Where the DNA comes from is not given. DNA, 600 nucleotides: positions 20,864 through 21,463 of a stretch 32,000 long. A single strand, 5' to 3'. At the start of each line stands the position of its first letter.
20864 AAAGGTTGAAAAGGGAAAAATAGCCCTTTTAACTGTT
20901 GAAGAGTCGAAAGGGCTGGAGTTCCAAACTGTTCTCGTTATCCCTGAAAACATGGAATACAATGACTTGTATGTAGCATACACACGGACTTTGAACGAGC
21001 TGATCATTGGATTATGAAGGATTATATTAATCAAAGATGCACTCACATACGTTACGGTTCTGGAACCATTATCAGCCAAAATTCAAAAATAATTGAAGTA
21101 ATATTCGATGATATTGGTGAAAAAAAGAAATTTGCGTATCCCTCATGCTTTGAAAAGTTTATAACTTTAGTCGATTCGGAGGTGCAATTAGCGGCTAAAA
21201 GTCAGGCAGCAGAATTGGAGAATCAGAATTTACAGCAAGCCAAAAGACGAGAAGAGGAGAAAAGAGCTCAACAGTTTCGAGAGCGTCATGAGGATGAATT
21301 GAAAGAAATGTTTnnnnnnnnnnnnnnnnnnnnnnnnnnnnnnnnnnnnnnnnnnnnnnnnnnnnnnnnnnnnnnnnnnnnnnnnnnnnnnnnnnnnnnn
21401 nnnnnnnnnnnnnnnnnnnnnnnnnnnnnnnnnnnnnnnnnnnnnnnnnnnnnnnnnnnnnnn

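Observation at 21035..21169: N-terminus of helicase B resembles the RNAP-binding Tudor domain normally found at the C-terminus of PcrA/UvrD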

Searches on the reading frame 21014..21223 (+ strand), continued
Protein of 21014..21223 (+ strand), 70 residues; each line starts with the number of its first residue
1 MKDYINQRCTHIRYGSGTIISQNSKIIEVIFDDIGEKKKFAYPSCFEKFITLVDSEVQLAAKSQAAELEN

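Call 39: search_protein_families(library=pfam, proteins=[P0153, P0190, P0125, P0161, P0163, P0167, P0197, P0160], max_evalue=0.05)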
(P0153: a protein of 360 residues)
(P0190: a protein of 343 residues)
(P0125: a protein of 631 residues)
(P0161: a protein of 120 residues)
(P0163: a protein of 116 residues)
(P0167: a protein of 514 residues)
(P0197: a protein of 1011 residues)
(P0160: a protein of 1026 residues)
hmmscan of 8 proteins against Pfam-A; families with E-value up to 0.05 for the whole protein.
P0153 (360 aa): 1 family
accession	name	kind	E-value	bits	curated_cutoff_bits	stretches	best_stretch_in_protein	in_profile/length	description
PF03540.19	TAF10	-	0.0064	17.1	28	1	289-328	9-46/102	Transcription initiation factor TFIID 23-30kDa subunit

P0190 (343 aa): 1 family
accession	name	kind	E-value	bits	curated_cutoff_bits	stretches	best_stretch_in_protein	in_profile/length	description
PF23375.1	DUF7094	-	0.021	15.5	27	1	65-115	29-82/108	Family of unknown function (DUF7094)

P0125 (631 aa): 2 families
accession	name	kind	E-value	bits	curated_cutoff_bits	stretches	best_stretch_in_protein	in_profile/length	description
PF21196.3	PcrA_UvrD_tudor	-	0.003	17.8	23.9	0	256-273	1-18/48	PcrA/UvrD tudor domain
PF18339.7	Tudor_1_RapA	-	0.013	15.9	26.3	0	14-41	16-43/51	RapA N-terminal Tudor like domain 1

P0161 (120 aa): 1 family
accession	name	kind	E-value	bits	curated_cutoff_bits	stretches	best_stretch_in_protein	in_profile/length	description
PF21196.3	PcrA_UvrD_tudor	-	0.0041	17.4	23.9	1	6-40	3-40/48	PcrA/UvrD tudor domain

P0163 (116 aa): 0 families

P0167 (514 aa): 4 families
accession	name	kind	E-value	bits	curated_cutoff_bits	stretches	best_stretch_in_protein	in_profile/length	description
PF02559.22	CarD_TRCF_RID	-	6.9e-12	45.7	23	0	405-432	1-28/57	CarD-like/TRCF RID domain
PF21196.3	PcrA_UvrD_tudor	-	1.4e-08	34.9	23.9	0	85-105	1-21/48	PcrA/UvrD tudor domain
PF18339.7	Tudor_1_RapA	-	0.0024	18.2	26.3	0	416-447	15-47/51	RapA N-terminal Tudor like domain 1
PF02736.25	Myosin_N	-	0.028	14.7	27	0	169-198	15-44/45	Myosin N-terminal SH3-like domain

P0197 (1011 aa): 19 families
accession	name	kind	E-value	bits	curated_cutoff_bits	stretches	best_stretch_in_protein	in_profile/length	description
PF13086.12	AAA_11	-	1.3e-28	100.9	27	1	300-510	4-255/257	AAA domain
PF13087.12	AAA_12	-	3.3e-25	89.3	27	1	540-725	16-194/195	AAA domain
PF13604.12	AAA_30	-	5.8e-13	49.4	27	2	299-354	3-60/191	AAA domain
PF13245.12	AAA_19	-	1.4e-11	45.1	25.1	2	427-508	51-132/134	AAA domain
PF00580.27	UvrD-helicase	-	4.1e-07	30.4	23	1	303-362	4-67/271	UvrD/REP helicase N-terminal domain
PF21196.3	PcrA_UvrD_tudor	-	6.9e-07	29.5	23.9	1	79-97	3-21/48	PcrA/UvrD tudor domain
PF01443.25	Viral_helicase1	-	9.5e-06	26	21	0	655-722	170-227/228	Viral superfamily 1 RNA helicase core domain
PF01396.24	Zn_ribbon_Top1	-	2.3e-05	24.5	32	1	925-964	4-38/39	Topoisomerase DNA binding C4 zinc finger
PF13538.12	UvrD_C_2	-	0.0005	20.3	27.4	1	666-722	4-52/52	UvrD-like helicase C-terminal domain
PF20720.3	nSTAND3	-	0.00079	19.6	27.2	1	303-347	8-52/155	Novel STAND NTPase 3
PF02562.22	PhoH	-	0.0049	16.8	27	1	300-353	7-61/205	PhoH-like protein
PF13361.12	UvrD_C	-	0.0065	16.4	25.6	1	642-722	264-346/350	UvrD-like helicase C-terminal domain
PF13401.12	AAA_22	-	0.008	16.9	27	0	311-340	4-33/130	AAA domain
PF04851.21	ResIII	-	0.0082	16.5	22.5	0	310-350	21-63/164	Type III restriction enzyme, res subunit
PF09848.15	SLFN-g3_helicase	-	0.012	15.4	24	0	314-477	3-88/354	Schlafen group 3, DNA/RNA helicase domain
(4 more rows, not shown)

P0160 (1026 aa): 16 families
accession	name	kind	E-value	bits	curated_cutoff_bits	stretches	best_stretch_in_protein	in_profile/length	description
PF13086.12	AAA_11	-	5.1e-27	95.7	27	1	255-462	8-256/257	AAA domain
PF13087.12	AAA_12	-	1.5e-23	83.9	27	1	491-706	17-194/195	AAA domain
PF13245.12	AAA_19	-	1.2e-10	42.2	25.1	1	255-459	3-132/134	AAA domain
PF01396.24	Zn_ribbon_Top1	-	1.2e-10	41.5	32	1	934-974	3-38/39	Topoisomerase DNA binding C4 zinc finger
PF13604.12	AAA_30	-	7.2e-08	32.8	27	2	255-301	8-56/191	AAA domain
PF13401.12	AAA_22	-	0.00021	22.1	27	1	262-295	4-37/130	AAA domain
PF00580.27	UvrD-helicase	-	0.00024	21.3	23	0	262-301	12-55/271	UvrD/REP helicase N-terminal domain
PF09848.15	SLFN-g3_helicase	-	0.00024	20.9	24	0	265-299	3-39/354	Schlafen group 3, DNA/RNA helicase domain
PF20720.3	nSTAND3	-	0.00049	20.3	27.2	1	254-297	8-51/155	Novel STAND NTPase 3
PF13538.12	UvrD_C_2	-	0.00064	20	27.4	1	647-703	5-52/52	UvrD-like helicase C-terminal domain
PF04851.21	ResIII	-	0.00074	19.9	22.5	0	266-298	26-60/164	Type III restriction enzyme, res subunit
PF05970.20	PIF1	-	0.0027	17.8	25.9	0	265-302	24-61/223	PIF1-like helicase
PF25199.1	nSTAND_NTPase5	-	0.0047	17.2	34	1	263-306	41-85/145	Novel STAND NTPase 5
PF13191.12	AAA_16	-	0.013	16.4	32.6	0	264-294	25-55/167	AAA ATPase domain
PF00004.35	AAA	-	0.027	15.4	21.2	0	267-299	2-31/131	ATPase family associated with various cellular activities (AAA)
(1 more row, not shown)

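Call 71: fold_search(model_id=the predicted structure, library=viral)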
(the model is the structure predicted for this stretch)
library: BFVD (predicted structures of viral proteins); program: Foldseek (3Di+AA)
matches with E <= 10: 1423; with E <= 0.001: 0
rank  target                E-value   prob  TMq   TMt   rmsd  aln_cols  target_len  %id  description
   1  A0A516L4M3            2.2e-03  1.00  0.66  0.63   3.6        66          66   17  (no name in the UniProt tables at hand)
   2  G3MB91                3.2e-03  1.00  0.75  0.11   2.5        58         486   21  Gp21 [Bacillus phage G]
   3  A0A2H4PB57            6.5e-03  1.00  0.72  0.17   3.1        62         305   18  (no name in the UniProt tables at hand)
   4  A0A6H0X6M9            9.3e-03  1.00  0.72  0.37   1.9        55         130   13  Nucleotide kinase [Aeromonas phage PS]
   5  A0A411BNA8            1.3e-02  1.00  0.68  0.62   2.7        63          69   16  (no name in the UniProt tables at hand)
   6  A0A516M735            1.4e-02  1.00  0.62  0.62   5.2        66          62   17  (no name in the UniProt tables at hand)
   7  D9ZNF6                1.5e-02  1.00  0.66  0.21   7.2        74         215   19  (no name in the UniProt tables at hand)
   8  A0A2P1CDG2            1.6e-02  1.00  0.66  0.72   2.1        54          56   13  Uncharacterized protein [Klebsiella phage KP8]
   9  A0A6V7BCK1            1.6e-02  1.00  0.67  0.52   3.1        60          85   18  (no name in the UniProt tables at hand)
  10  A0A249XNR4            1.6e-02  1.00  0.62  0.35   3.1        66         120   23  Uncharacterized protein [Brevibacterium phage LuckyBarnes]
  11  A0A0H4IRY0            1.7e-02  1.00  0.65  0.37   3.4        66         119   12  Uncharacterized protein [Pseudoalteromonas phage H101]
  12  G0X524                1.9e-02  1.00  0.69  0.65   2.1        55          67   16  Uncharacterized protein [Salmonella phage 7-11]
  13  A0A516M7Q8            2.2e-02  1.00  0.65  0.74   2.0        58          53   14  (no name in the UniProt tables at hand)
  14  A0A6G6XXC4            2.2e-02  1.00  0.63  0.67   3.0        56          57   18  (no name in the UniProt tables at hand)
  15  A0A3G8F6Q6            2.2e-02  1.00  0.62  0.33   3.7        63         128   14  (no name in the UniProt tables at hand)
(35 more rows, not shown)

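Call 85: find_encoding_contigs(protein=P0161, flank=5000, max_places=3)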
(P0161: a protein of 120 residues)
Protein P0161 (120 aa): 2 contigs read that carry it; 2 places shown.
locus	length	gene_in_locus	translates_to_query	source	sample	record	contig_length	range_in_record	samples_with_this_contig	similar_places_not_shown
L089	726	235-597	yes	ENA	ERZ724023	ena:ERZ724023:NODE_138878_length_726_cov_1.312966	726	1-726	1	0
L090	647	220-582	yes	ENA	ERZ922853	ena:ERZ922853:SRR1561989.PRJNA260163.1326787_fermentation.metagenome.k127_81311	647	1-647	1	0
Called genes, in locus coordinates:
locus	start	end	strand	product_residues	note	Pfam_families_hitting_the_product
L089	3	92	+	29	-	?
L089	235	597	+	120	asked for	-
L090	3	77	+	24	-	?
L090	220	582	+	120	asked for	-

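Call 86: find_encoding_contigs(protein=P0153, flank=5000, max_places=3)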
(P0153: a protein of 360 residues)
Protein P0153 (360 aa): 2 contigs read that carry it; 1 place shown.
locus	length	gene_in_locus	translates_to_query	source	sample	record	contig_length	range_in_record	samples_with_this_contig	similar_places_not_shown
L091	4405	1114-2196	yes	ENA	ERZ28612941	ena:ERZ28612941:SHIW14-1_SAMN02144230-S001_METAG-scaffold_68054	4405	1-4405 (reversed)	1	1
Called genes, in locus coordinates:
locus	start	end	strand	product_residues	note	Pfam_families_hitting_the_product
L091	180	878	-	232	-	PF04256:DUF434, PF18481:DUF5616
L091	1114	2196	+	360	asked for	-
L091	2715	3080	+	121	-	PF03733:YccF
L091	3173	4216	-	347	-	PF19127:Choline_bind_3, PF19085:Choline_bind_2, PF19127:Choline_bind_3, PF01473:Choline_bind_1 (weak), PF19085:Choline_bind_2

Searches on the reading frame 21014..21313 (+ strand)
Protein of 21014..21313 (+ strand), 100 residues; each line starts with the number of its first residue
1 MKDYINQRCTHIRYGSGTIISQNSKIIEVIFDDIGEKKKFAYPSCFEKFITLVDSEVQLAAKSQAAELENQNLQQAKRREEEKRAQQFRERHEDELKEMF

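Call 3: search_protein_families(library=pfam, proteins=[window:21014-21313:+], max_evalue=1)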
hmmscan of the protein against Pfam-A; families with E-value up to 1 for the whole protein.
window:21014-21313:+ (100 aa): 2 families
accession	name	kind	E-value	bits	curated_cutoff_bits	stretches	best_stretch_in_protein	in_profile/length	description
PF18339.7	Tudor_1_RapA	-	0.071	13.5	26.3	1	14-44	15-45/51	RapA N-terminal Tudor like domain 1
PF21196.3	PcrA_UvrD_tudor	-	0.16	12.3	23.9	1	7-39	3-39/48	PcrA/UvrD tudor domain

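Call 4: search_protein_families(library=ncbifam, proteins=[window:21014-21313:+], max_evalue=1)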
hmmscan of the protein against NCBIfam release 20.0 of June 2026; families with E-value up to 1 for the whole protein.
window:21014-21313:+ (100 aa): 0 families
